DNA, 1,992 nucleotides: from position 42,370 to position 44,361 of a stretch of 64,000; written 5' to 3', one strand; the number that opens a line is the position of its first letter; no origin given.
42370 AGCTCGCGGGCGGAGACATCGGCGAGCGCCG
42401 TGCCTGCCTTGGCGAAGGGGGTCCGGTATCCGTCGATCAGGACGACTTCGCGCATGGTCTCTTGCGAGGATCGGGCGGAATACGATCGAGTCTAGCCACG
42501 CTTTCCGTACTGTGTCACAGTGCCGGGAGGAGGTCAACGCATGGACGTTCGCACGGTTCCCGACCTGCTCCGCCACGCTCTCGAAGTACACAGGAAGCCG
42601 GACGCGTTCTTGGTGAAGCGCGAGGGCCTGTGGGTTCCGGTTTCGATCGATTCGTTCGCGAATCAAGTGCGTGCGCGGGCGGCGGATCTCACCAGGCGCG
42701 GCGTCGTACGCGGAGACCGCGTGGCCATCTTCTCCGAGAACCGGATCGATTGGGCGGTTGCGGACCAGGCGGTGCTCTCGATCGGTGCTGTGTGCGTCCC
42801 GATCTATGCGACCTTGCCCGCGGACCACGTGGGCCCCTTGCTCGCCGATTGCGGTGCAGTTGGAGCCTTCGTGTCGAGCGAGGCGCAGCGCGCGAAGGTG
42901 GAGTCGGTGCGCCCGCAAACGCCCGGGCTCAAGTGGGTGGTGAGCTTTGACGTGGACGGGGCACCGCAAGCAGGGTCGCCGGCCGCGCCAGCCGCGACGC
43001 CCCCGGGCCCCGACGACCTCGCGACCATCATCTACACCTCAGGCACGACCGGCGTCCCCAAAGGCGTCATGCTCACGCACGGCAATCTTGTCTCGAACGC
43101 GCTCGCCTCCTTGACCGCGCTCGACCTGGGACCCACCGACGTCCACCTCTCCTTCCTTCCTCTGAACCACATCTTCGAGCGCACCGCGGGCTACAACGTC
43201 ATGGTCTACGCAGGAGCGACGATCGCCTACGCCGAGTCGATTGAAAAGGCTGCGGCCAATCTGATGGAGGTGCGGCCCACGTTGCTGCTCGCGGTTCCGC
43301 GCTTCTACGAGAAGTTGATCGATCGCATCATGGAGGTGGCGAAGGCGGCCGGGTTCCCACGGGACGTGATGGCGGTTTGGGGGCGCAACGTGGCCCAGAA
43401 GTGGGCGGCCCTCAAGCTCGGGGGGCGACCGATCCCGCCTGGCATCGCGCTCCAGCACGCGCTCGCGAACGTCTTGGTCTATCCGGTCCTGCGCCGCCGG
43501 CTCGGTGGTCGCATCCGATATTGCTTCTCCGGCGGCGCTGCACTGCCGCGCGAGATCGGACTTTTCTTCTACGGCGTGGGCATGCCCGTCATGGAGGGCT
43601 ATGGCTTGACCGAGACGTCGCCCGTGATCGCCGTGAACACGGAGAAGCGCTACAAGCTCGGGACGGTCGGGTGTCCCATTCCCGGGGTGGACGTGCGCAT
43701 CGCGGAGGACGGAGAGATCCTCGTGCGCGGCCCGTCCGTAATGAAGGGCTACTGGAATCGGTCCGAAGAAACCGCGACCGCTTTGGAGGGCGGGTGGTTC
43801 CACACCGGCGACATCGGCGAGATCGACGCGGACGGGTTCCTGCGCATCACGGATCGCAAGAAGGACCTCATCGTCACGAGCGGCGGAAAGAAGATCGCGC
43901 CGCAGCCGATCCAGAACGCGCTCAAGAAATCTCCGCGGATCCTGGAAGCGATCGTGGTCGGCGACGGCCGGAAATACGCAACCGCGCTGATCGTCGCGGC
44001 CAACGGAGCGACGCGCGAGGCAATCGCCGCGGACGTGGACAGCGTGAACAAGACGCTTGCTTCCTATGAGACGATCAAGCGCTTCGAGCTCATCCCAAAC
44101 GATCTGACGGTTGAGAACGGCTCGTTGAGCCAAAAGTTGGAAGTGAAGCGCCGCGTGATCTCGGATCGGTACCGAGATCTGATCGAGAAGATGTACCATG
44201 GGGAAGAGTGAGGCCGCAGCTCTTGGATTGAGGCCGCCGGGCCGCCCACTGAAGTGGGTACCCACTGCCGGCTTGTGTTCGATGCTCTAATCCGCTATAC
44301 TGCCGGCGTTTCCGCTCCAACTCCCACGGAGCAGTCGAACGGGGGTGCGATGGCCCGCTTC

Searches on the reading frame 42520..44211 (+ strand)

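Call 90: search_protein_families(library=pfam, proteins=[window:42520-44211:+], max_evalue=0.0001)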
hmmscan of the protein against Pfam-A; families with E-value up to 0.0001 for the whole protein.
window:42520-44211:+ (563 aa): 2 families
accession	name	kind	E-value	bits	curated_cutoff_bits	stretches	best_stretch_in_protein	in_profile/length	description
PF00501.34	AMP-binding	-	2.2e-80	270.7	29.9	1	24-412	6-384/384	AMP-binding enzyme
PF23562.2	AMP-binding_C_3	-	6.2e-16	59.3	20.8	1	449-562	2-123/124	AMP-binding enzyme C-terminal domain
